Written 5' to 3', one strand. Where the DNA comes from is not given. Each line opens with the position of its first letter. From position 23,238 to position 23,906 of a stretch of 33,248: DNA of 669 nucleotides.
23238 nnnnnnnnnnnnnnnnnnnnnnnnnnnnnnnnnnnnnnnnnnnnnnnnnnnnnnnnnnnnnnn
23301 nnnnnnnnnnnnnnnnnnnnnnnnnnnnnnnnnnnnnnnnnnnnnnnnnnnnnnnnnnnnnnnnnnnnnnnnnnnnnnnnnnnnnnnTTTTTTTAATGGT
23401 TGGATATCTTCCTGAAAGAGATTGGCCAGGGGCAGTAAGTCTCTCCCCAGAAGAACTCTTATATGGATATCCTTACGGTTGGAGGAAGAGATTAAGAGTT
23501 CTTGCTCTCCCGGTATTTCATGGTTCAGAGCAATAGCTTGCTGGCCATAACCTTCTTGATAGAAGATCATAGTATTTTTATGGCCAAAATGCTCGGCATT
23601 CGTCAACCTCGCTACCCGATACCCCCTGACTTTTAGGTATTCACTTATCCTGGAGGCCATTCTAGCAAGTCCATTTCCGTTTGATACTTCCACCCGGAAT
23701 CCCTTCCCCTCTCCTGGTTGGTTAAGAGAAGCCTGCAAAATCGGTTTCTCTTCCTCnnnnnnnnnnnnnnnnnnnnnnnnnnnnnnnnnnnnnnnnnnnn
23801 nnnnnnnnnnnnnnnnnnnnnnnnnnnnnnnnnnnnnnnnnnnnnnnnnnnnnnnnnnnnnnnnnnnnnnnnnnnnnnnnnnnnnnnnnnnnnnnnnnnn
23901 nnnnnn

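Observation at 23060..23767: Recent in-frame tandem duplication (~372 nt) of a LytR_C-like module inside a TPR lipoprotein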

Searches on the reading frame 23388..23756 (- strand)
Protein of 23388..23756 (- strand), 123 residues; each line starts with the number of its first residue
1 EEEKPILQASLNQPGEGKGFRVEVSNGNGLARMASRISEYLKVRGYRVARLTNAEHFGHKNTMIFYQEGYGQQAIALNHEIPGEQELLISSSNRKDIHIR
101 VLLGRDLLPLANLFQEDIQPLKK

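Call 26: search_solved_structures(query=window:23388-23756:-, max_evalue=10, show_alignments=2)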
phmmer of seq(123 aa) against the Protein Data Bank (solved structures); distinct sequences matched with E-value up to 10: 0.

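Call 43: search_solved_structures(query=A3, max_evalue=10, show_alignments=3)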
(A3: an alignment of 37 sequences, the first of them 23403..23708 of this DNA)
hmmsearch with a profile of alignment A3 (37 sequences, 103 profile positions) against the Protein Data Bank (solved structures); distinct sequences matched with E-value up to 10: 10.
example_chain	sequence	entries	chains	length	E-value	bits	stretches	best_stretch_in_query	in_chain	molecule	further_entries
2m5y_A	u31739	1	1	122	3.1e-05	27.3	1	4-73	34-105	Putative tuberculin related peptide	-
6q10_A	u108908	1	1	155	0.0019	21.6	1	3-95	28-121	MymaA.19257.a.B3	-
2vxo_A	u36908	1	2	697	0.65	13.5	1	4-86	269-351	GMP SYNTHASE [GLUTAMINE-HYDROLYZING]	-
1sly_A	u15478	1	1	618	0.77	13.2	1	33-100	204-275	70-KDA SOLUBLE LYTIC TRANSGLYCOSYLASE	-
1qsa_A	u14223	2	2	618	0.77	13.2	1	33-100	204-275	PROTEIN (SOLUBLE LYTIC TRANSGLYCOSYLASE SLT70) | SOLUBLE LYTIC TRANSGLYCOSYLASE SLT70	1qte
2wt8_A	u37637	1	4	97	0.95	12.9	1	6-64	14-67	MICROCEPHALIN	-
3ktf_A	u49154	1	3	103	1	12.9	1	6-64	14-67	Microcephalin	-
2mca_A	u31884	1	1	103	1.1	12.8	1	30-62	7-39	Uncharacterized protein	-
3pa6_A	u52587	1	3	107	1.1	12.7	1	6-64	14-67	Microcephalin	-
5b48_A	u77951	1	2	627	1.3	12.5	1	17-92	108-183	2-oxoacid--ferredoxin oxidoreductase alpha subunit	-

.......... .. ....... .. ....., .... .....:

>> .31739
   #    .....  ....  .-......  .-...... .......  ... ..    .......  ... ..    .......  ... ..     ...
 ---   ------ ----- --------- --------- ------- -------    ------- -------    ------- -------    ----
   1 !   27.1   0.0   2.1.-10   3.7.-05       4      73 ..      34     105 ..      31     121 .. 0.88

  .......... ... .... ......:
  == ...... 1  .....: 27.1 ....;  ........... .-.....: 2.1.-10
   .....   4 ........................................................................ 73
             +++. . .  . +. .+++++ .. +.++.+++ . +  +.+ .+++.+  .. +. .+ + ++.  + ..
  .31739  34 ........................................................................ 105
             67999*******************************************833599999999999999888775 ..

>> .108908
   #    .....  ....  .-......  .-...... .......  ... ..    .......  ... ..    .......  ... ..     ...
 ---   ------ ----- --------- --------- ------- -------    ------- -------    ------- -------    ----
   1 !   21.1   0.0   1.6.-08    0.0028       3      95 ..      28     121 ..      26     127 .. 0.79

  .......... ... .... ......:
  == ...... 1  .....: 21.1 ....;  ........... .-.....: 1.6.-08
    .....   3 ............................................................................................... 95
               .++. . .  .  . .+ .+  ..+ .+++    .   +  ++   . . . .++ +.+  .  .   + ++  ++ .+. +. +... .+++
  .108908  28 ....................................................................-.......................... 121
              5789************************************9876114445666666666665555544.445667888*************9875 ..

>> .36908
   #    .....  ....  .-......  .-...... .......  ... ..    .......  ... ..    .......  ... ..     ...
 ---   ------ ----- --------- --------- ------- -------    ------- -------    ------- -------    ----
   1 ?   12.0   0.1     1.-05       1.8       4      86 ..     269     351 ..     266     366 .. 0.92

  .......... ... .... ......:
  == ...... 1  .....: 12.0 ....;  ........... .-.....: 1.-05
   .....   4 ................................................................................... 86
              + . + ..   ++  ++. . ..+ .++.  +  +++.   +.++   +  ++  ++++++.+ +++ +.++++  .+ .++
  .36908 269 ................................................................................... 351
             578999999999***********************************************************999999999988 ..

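Call 47: predict_structure(alignment_id=A3)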
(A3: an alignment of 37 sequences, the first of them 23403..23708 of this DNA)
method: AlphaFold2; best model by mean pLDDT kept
length: 102 residues; sequences in the alignment: 37
mean_pLDDT: 92.6   pTM: 0.85
mean pLDDT of the five models: 92.6, 91.4, 90.9, 90.2, 89.7
residues with pLDDT >= 90: 89; 70-90: 8; 50-70: 4; < 50: 1
segments of 3 or more residues with pLDDT < 50: none
pLDDT, mean of each block of 10 residues (from residue 1): 88 93 94 92 95 97 95 94 97 90 56
secondary structure, 60 per line:
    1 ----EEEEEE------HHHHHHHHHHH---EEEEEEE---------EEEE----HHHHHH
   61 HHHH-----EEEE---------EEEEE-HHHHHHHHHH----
elements in order: E5-10 H17-27 E31-37 E47-50 H55-64 E70-73 E83-87 H89-98

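Call 65: search_protein_representatives(protein=window:23403-23708:-)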
Query: 102 residues. Proteins with E-value up to 0.001 (for the whole library): 1516; up to 1e-10: 411; up to 1e-30: 7. The best 150 are listed.
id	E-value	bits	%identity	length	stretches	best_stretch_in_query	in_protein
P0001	1.8e-113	387.3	93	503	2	1-102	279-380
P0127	1.2e-35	137.9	38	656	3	6-93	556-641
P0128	2.6e-34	133.6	40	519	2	6-95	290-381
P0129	4.7e-33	129.6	41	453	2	5-99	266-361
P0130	1.1e-32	128.4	39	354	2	4-92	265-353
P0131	7.5e-32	125.8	42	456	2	5-94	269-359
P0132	3.0e-31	123.8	43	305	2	4-91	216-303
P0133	1.3e-30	121.8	43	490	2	5-97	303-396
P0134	1.2e-29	118.7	39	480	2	5-100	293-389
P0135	1.6e-29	118.3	40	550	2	5-93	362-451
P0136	2.0e-29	118.0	43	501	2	6-97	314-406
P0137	5.7e-29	116.5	38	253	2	4-93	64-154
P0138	1.1e-28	115.6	39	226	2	4-95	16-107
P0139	1.5e-28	115.2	41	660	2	4-92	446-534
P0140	1.8e-28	115.0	39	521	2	1-91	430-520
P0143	3.7e-27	110.7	36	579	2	4-95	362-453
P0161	7.4e-22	93.7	36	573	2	2-92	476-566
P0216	1.4e-16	76.8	36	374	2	6-98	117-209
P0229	3.6e-16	75.5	32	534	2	3-92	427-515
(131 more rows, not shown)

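Call 67: search_protein_families(library=pfam, proteins=[P0143, P0161, P0127, P0229, P0216, P0128, P0139], max_evalue=0.000001)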
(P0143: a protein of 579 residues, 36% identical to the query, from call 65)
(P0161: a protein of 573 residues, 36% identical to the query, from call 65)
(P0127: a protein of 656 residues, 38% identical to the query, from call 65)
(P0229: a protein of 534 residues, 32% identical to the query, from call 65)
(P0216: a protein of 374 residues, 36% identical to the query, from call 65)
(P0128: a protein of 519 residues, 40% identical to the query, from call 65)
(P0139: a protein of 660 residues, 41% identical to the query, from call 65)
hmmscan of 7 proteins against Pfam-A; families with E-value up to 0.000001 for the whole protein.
P0143 (579 aa): 11 families
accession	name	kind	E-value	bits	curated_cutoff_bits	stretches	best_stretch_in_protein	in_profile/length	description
PF13399.11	LytR_C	-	2.5e-24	86.5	22.2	2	472-559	1-85/86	LytR cell envelope-related transcriptional attenuator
PF07719.23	TPR_2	-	2.4e-18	65.1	27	0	94-127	1-34/34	Tetratricopeptide repeat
PF00515.34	TPR_1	-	1.9e-16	59.6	27.8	0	94-127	1-34/34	Tetratricopeptide repeat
PF13414.12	TPR_11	-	2.5e-13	49.9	26.8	1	101-142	1-42/42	TPR repeat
PF13181.12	TPR_8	-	6e-13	48.3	25.7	0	95-127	2-34/34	Tetratricopeptide repeat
PF13431.12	TPR_17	-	2.6e-12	46.4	24.4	0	116-148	1-33/34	Tetratricopeptide repeat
PF13428.12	TPR_14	-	1.6e-11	44.1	23.5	0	94-136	1-43/44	Tetratricopeptide repeat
PF13432.12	TPR_16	-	1.5e-10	41.8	32.7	1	139-196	8-65/65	Tetratricopeptide repeat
PF13424.12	TPR_12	-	4.1e-09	36.9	30.1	1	94-155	3-72/77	Tetratricopeptide repeat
PF14559.12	TPR_19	-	6.2e-08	33.3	25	0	107-166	4-63/68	Tetratricopeptide repeat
PF23914.1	TPR_CcmH_CycH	-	7.8e-08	32.8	42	0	154-210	42-98/158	Cytochrome c-type biogenesis protein H TPR domain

P0161 (573 aa): 11 families
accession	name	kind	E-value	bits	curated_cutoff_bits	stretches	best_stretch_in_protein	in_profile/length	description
PF13399.11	LytR_C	-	6.8e-24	85.1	22.2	2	374-458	4-85/86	LytR cell envelope-related transcriptional attenuator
PF00515.34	TPR_1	-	5.2e-20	70.8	27.8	0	105-138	1-34/34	Tetratricopeptide repeat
PF07719.23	TPR_2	-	3.4e-17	61.5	27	0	37-70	1-34/34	Tetratricopeptide repeat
PF13431.12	TPR_17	-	5e-16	58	24.4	0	59-92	1-34/34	Tetratricopeptide repeat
PF13432.12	TPR_16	-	1e-15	58.3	32.7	2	41-94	1-54/65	Tetratricopeptide repeat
PF13414.12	TPR_11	-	3.3e-14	52.7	26.8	0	50-84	7-41/42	TPR repeat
PF13181.12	TPR_8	-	7.6e-14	51.1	25.7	0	37-70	1-34/34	Tetratricopeptide repeat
PF13428.12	TPR_14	-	3.1e-12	46.3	23.5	0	38-78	2-42/44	Tetratricopeptide repeat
PF13424.12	TPR_12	-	1.1e-11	45.2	30.1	1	37-99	3-73/77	Tetratricopeptide repeat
PF14559.12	TPR_19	-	3.1e-10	40.7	25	1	50-108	4-62/68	Tetratricopeptide repeat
PF23914.1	TPR_CcmH_CycH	-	2.4e-08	34.4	42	0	95-153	40-98/158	Cytochrome c-type biogenesis protein H TPR domain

P0127 (656 aa): 7 families
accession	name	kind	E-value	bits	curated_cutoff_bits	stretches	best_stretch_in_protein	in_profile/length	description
PF13399.11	LytR_C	-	1.2e-41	142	22.2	3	455-539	2-85/86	LytR cell envelope-related transcriptional attenuator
PF07719.23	TPR_2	-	2.4e-13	49.5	27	0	66-96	3-33/34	Tetratricopeptide repeat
PF00515.34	TPR_1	-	6.2e-11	42.1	27.8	0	65-95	2-32/34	Tetratricopeptide repeat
PF13431.12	TPR_17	-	2e-09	37.4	24.4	0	55-84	4-33/34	Tetratricopeptide repeat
PF13181.12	TPR_8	-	6.7e-09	35.7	25.7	0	65-96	2-33/34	Tetratricopeptide repeat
PF13424.12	TPR_12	-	1e-07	32.4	30.1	0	43-94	16-75/77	Tetratricopeptide repeat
PF13428.12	TPR_14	-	7.4e-07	29.7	23.5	0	66-101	3-38/44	Tetratricopeptide repeat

P0229 (534 aa): 12 families
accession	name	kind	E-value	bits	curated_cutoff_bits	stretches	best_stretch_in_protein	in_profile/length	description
PF00515.34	TPR_1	-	1.1e-24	85.6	27.8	0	95-127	1-33/34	Tetratricopeptide repeat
PF13399.11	LytR_C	-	7.7e-23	81.7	22.2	2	430-513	4-85/86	LytR cell envelope-related transcriptional attenuator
PF07719.23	TPR_2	-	1.9e-21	74.8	27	0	62-94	2-34/34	Tetratricopeptide repeat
PF13414.12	TPR_11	-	4.2e-20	71.6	26.8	1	137-177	1-39/42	TPR repeat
PF13424.12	TPR_12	-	3.8e-16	59.5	30.1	1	129-187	3-66/77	Tetratricopeptide repeat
PF13431.12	TPR_17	-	1e-15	57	24.4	0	117-151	1-34/34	Tetratricopeptide repeat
PF13432.12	TPR_16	-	5.2e-15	56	32.7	1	136-189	3-54/65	Tetratricopeptide repeat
PF14559.12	TPR_19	-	4.6e-13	49.7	25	0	140-188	1-47/68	Tetratricopeptide repeat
PF13181.12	TPR_8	-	5.9e-13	48.3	25.7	0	132-162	3-33/34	Tetratricopeptide repeat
PF13428.12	TPR_14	-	4.1e-10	39.8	23.5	0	61-102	1-42/44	Tetratricopeptide repeat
PF13176.12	TPR_7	-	1.8e-07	31.1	27.9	0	135-163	4-34/36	Tetratricopeptide repeat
PF12895.13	ANAPC3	-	7e-07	29.9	27.2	0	58-119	20-80/82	Anaphase-promoting complex, cyclosome, subunit 3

P0216 (374 aa): 1 family
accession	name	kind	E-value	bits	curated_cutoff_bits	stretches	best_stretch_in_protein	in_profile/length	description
PF13399.11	LytR_C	-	5.6e-23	82.1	22.2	2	271-357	2-85/86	LytR cell envelope-related transcriptional attenuator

P0128 (519 aa): 13 families
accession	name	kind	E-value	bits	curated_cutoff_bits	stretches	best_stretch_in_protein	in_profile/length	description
PF00515.34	TPR_1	-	2.1e-30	103.7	27.8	0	98-129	2-33/34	Tetratricopeptide repeat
PF13399.11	LytR_C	-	3.2e-28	98.9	22.2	2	420-507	3-85/86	LytR cell envelope-related transcriptional attenuator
PF07719.23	TPR_2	-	1.3e-26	90.9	27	0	99-129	3-33/34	Tetratricopeptide repeat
PF13414.12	TPR_11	-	3.3e-18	65.5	26.8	0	138-176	1-39/42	TPR repeat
PF13181.12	TPR_8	-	4.1e-18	64.4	25.7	0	196-227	2-33/34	Tetratricopeptide repeat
PF13431.12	TPR_17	-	1.4e-16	59.7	24.4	0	154-184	2-32/34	Tetratricopeptide repeat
PF13424.12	TPR_12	-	4.8e-16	59.2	30.1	0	66-124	6-72/77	Tetratricopeptide repeat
PF14559.12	TPR_19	-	4.1e-11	43.5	25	0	111-169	5-63/68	Tetratricopeptide repeat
PF13174.12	TPR_6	-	4.4e-11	43.1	26.3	0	64-90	1-27/33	Tetratricopeptide repeat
PF13428.12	TPR_14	-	1.2e-09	38.3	23.5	0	63-103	1-41/44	Tetratricopeptide repeat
PF13432.12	TPR_16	-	3.3e-08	34.3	32.7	0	137-190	3-56/65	Tetratricopeptide repeat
PF13374.12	TPR_10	-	1.5e-07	31.6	27.5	0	167-186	4-23/42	Tetratricopeptide repeat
PF13176.12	TPR_7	-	3.1e-07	30.4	27.9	0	107-131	9-33/36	Tetratricopeptide repeat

P0139 (660 aa): 2 families
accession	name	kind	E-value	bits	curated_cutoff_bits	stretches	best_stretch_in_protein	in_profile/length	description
PF13399.11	LytR_C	-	6e-29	101.2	22.2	2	558-645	2-86/86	LytR cell envelope-related transcriptional attenuator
PF00515.34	TPR_1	-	1.6e-08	34.4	27.8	0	1-30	4-33/34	Tetratricopeptide repeat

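Call 79: fold_search(model_id=the predicted structure, library=pdb)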
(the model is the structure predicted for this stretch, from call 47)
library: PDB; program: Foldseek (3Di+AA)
matches with E <= 10: 1145; with E <= 0.001: 1
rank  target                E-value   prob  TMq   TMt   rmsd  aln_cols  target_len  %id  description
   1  2m5y_MODEL_1_A        5.4e-04  1.00  0.57  0.49   4.0        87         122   23  Solution Structure of the C-terminal domain of RV0431 (released 2014-02-26)
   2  6q10                  5.1e-03  1.00  0.66  0.47   2.8        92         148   21  Crystal structure of the soluble domain (residues 71-217) of a conserved hypothetical secreted protein (Rv2700 ortholog) (released 2019-08-14)
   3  4m6h_B                8.6e-03  0.97  0.47  0.34   6.2       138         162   13  Structure of the reduced, metal-free form of Mycobacterium tuberculosis peptidoglycan amidase Rv3717 (released 2013-09-18)
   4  5ksr_D                1.1e-01  0.30  0.28  0.13   7.3        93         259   14  Stationary phase survival protein E (SurE) from Xylella fastidiosa - XFSurE-TB (Tetramer Bigger). (released 2017-07-19)
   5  5ksr_B                1.4e-01  0.30  0.29  0.13   6.9        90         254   17  Stationary phase survival protein E (SurE) from Xylella fastidiosa - XFSurE-TB (Tetramer Bigger). (released 2017-07-19)
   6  5ksr_A                1.6e-01  0.28  0.29  0.13   6.9        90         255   17  Stationary phase survival protein E (SurE) from Xylella fastidiosa - XFSurE-TB (Tetramer Bigger). (released 2017-07-19)
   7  7n41_A                2.2e-01  0.25  0.39  0.23  11.5       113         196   12  Crystal structure of TagA with UDP-ManNAc (released 2021-12-29)
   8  6pv4_A                2.2e-01  0.15  0.31  0.07  11.0       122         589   15  Structure of CpGH84A (released 2019-09-11)
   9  5i9n                  2.3e-01  0.30  0.28  0.12  11.2        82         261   13  Crystal structure of B. pseudomallei FabI in complex with NAD and PT412 (released 2017-02-22)
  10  5ksr_C                2.6e-01  0.16  0.29  0.13  10.8       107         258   17  Stationary phase survival protein E (SurE) from Xylella fastidiosa - XFSurE-TB (Tetramer Bigger). (released 2017-07-19)
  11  3crn_B                2.6e-01  0.09  0.24  0.20  12.6       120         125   12  Crystal structure of response regulator receiver domain protein (CheY-like) from Methanospirillum hungatei JF-1 (released 2008-04-22)
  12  9h8m                  3.0e-01  0.20  0.25  0.08   7.6        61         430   20  FAD-dependent monooxygenase sorC (released 2025-03-19)
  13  6pv4_D                3.0e-01  0.14  0.31  0.07  12.3       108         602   16  Structure of CpGH84A (released 2019-09-11)
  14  5ksq_A                3.2e-01  0.21  0.29  0.14   6.9        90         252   17  Stationary phase survival protein E (SurE) from Xylella fastidiosa (released 2017-07-19)
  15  3s5p_A                3.4e-01  0.23  0.30  0.24  12.3        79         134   11  Crystal structure of ribose-5-phosphate isomerase B RpiB from Giardia lamblia (released 2011-06-01)
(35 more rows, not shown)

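Call 81: find_encoding_contigs(protein=P0143, flank=8000, max_places=3)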
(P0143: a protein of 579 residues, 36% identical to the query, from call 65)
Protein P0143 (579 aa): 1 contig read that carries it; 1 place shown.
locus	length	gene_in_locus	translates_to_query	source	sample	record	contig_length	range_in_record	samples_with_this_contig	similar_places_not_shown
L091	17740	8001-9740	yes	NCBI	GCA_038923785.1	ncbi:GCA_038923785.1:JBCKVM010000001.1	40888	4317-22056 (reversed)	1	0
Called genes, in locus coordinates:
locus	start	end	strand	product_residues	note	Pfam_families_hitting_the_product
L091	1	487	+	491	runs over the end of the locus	PF13629:T2SS-T3SS_pil_N, PF00263:Secretin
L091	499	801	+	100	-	-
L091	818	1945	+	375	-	PF13400:Tad (weak)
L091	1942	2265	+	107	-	-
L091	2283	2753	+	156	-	PF07811:TadE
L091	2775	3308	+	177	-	PF07811:TadE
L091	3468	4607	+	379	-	PF13614:AAA_31 (weak)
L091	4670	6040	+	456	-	PF00437:T2SSE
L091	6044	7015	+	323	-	PF00482:T2SSF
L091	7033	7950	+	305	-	PF00482:T2SSF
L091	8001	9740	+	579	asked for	PF00515:TPR_1 (weak), PF07719:TPR_2 (weak), PF13414:TPR_11, PF13424:TPR_12 (weak), PF14559:TPR_19 (weak), PF13431:TPR_17 (weak), PF13432:TPR_16, PF13399:LytR_C, +6 more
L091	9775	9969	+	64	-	-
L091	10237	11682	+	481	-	PF00350:Dynamin_N (faint), PF01926:MMR_HSR1, PF02421:FeoB_N, PF03193:RsgA_GTPase (faint), PF00009:GTP_EFTU (weak), PF01926:MMR_HSR1, PF02421:FeoB_N, PF14714:KH_dom-like, +3 more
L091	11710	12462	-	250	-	PF04333:MlaA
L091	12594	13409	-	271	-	PF18421:Peptidase_M23_N, PF01551:Peptidase_M23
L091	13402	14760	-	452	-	PF13742:tRNA_anti_2, PF01336:tRNA_anti-codon, PF02601:Exonuc_VII_L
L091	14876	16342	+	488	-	PF00478:IMPDH, PF03060:NMO (faint), PF00571:CBS, PF01070:FMN_dh (weak)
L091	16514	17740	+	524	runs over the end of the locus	PF00117:GATase, PF07722:Peptidase_C26, PF02540:NAD_synthase, PF03054:tRNA_Me_trans (faint), PF00958:GMP_synt_C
